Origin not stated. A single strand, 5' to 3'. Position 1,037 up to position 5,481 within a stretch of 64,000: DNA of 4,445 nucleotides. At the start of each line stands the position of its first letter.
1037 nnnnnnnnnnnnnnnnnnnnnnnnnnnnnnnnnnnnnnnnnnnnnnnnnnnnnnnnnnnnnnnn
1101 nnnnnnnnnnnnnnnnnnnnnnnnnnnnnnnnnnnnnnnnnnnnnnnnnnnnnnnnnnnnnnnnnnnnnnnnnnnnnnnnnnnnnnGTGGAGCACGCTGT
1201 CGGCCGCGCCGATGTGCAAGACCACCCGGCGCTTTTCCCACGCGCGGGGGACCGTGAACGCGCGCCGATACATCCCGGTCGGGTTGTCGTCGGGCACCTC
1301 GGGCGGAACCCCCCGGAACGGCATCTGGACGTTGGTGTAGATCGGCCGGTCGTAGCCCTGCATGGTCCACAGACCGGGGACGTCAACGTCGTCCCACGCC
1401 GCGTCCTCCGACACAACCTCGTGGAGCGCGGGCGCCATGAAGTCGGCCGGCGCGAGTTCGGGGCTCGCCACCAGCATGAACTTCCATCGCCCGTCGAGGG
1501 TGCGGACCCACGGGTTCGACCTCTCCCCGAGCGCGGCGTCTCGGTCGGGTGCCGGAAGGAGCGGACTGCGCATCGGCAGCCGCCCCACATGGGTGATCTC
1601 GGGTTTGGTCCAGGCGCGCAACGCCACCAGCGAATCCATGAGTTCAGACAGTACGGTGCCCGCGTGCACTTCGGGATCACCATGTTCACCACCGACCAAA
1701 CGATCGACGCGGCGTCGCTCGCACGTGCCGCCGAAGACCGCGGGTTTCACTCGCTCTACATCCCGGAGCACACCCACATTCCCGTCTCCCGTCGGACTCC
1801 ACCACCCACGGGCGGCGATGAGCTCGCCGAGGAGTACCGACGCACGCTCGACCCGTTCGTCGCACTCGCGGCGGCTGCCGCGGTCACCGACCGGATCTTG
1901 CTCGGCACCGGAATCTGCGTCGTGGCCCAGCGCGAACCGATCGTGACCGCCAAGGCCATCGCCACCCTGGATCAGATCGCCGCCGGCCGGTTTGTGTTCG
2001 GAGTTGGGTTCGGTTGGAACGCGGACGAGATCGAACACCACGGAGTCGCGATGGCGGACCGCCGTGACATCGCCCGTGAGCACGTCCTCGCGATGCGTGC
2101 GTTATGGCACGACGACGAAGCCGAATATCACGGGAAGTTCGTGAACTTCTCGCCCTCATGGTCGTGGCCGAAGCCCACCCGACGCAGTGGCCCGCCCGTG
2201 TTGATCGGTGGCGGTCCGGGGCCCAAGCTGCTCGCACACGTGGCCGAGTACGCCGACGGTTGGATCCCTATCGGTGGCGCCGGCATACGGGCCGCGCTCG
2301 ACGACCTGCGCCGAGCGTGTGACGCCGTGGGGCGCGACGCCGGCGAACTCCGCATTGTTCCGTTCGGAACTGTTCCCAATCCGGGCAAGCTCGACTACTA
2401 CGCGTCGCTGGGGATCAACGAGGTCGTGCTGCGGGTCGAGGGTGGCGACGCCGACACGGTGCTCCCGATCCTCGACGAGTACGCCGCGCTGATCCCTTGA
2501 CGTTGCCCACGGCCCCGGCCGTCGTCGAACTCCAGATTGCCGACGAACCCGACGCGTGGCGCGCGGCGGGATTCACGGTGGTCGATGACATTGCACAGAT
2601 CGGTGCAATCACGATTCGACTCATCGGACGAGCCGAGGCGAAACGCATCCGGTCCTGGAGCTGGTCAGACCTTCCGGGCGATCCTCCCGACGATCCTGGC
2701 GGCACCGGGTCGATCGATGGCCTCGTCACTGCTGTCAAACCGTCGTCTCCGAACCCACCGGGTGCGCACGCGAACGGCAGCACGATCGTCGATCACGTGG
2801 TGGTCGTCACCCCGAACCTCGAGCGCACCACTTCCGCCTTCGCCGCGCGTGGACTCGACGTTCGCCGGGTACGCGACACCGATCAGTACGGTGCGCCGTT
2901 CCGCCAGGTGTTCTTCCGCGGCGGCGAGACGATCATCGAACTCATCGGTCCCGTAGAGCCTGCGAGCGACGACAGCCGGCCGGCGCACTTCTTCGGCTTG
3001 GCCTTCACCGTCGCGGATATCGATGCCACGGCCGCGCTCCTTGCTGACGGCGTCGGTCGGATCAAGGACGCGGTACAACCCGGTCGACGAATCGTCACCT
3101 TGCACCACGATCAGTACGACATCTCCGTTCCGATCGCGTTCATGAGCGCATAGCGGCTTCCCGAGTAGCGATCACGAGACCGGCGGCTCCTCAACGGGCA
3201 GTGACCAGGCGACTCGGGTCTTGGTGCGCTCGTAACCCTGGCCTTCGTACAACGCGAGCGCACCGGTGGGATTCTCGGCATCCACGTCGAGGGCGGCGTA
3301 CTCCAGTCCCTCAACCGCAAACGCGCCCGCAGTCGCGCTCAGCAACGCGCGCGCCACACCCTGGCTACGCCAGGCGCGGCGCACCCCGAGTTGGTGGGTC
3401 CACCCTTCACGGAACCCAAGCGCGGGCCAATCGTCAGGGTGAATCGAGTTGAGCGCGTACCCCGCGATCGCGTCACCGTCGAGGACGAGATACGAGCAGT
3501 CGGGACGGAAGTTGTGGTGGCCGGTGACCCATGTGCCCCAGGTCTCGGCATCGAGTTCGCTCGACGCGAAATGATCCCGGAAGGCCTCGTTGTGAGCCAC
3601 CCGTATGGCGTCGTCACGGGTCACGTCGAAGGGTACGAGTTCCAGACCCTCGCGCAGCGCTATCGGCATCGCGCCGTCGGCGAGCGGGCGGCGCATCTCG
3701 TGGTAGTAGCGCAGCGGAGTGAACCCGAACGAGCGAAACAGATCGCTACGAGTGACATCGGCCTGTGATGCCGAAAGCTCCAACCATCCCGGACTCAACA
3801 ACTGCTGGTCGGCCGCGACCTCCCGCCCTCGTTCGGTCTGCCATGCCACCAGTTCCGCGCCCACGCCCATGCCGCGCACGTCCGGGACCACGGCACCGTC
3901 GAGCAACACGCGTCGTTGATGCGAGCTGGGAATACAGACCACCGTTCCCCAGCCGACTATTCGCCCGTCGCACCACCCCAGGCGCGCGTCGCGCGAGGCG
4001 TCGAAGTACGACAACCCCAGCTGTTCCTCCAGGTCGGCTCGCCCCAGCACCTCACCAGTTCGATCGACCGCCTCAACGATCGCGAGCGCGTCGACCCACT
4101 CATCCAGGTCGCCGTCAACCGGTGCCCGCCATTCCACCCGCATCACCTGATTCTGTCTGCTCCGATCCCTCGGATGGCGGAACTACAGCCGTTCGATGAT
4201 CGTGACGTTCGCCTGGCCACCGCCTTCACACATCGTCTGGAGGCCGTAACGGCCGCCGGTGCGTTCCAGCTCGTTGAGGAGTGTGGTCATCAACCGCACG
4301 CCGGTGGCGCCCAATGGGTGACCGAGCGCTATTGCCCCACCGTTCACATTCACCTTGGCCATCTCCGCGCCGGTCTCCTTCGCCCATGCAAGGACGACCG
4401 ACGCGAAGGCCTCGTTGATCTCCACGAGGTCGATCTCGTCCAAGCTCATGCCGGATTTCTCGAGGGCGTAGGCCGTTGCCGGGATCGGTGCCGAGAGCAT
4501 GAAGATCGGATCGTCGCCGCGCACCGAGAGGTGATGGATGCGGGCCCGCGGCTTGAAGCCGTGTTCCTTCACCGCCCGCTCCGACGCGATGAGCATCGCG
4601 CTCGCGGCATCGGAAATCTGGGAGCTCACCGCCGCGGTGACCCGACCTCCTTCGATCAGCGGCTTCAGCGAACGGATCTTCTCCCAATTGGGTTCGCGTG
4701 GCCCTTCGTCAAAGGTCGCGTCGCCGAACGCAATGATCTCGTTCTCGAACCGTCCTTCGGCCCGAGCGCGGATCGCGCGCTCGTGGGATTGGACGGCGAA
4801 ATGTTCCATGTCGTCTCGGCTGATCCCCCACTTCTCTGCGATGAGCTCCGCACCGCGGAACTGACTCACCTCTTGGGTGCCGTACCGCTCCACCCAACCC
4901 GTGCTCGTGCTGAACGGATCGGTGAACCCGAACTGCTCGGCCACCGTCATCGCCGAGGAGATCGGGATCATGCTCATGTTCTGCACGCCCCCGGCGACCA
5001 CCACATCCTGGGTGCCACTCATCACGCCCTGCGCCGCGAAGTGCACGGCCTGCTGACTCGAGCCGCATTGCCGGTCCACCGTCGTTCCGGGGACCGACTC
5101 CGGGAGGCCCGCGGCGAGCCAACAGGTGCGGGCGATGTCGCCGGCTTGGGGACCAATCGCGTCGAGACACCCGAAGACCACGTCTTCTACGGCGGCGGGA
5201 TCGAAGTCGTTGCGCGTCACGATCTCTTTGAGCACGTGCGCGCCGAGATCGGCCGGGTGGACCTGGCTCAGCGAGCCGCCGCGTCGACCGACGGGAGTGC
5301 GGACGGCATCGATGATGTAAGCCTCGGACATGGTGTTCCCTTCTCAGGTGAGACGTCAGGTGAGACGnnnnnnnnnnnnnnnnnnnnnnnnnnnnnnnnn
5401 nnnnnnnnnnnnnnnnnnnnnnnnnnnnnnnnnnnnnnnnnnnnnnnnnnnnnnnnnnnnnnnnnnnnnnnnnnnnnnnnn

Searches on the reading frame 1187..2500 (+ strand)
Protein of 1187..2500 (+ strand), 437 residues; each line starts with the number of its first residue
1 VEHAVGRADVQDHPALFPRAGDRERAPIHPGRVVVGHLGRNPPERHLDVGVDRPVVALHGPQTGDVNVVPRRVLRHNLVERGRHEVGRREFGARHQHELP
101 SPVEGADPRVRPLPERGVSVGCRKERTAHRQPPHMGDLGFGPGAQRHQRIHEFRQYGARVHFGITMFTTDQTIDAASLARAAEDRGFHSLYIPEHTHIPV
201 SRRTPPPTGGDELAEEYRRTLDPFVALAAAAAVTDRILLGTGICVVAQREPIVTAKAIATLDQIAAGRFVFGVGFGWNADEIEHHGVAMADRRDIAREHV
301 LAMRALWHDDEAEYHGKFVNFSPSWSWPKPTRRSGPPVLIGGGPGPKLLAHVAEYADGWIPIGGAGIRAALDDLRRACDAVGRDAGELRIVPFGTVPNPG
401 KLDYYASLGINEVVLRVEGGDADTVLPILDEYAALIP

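Call 60: search_protein_families(library=pfam, proteins=[window:1187-2500:+], max_evalue=0.00001)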
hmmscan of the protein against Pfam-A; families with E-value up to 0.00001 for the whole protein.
window:1187-2500:+ (437 aa): 1 family
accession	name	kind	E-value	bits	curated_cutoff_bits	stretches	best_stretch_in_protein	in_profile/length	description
PF00296.26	Bac_luciferase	-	9.2e-48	163.6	27.9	1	174-396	24-228/314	Luciferase-like monooxygenase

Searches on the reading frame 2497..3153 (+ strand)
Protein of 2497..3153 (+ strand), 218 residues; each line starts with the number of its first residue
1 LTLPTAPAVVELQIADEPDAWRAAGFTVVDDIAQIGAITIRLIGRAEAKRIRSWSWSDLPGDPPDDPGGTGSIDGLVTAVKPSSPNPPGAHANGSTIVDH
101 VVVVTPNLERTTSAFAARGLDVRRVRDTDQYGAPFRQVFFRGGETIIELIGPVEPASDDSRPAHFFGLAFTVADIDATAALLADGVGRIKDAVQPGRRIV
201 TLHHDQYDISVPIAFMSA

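Call 60: search_protein_families(library=pfam, proteins=[window:2497-3153:+], max_evalue=0.00001)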
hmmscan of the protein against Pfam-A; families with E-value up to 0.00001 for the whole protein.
window:2497-3153:+ (218 aa): 3 families
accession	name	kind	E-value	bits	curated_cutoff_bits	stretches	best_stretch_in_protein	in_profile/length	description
PF13669.12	Glyoxalase_4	-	1.5e-08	35.3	27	1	99-185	1-89/109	Glyoxalase/Bleomycin resistance protein/Dioxygenase superfamily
PF00903.31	Glyoxalase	-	2.2e-07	31.8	20.6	1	98-192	2-98/121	Glyoxalase/Bleomycin resistance protein/Dioxygenase superfamily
PF13468.12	Glyoxalase_3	-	3.9e-06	27.5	25.1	1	98-187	1-101/176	Glyoxalase-like domain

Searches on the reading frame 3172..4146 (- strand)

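Call 60: search_protein_families(library=pfam, proteins=[window:3172-4146:-], max_evalue=0.00001)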
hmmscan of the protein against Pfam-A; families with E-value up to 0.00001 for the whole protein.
window:3172-4146:- (324 aa): 3 families
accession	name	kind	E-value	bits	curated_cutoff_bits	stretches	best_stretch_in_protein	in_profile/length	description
PF13508.13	Acetyltransf_7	-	4.2e-15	56.3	27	1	218-306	4-83/84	Acetyltransferase (GNAT) domain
PF00583.31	Acetyltransf_1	-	1.3e-14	54.9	20.7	1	193-305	16-116/116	Acetyltransferase (GNAT) family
PF13673.13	Acetyltransf_10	-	2.2e-06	28.1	23.6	0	251-310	55-112/128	Acetyltransferase (GNAT) domain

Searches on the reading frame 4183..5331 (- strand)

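Call 60: search_protein_families(library=pfam, proteins=[window:4183-5331:-], max_evalue=0.00001)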
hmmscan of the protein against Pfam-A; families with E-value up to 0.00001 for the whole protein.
window:4183-5331:- (382 aa): 3 families
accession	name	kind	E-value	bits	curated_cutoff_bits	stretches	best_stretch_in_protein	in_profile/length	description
PF00108.29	Thiolase_N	-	1.2e-53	182.7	26.4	1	5-251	2-259/260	Thiolase, N-terminal domain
PF02803.24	Thiolase_C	-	4.6e-44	149.4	27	1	260-381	2-123/123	Thiolase, C-terminal domain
PF22691.2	Thiolase_C_1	-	5.7e-07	29.8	28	0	279-321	17-59/144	Thiolase C-terminal domain-like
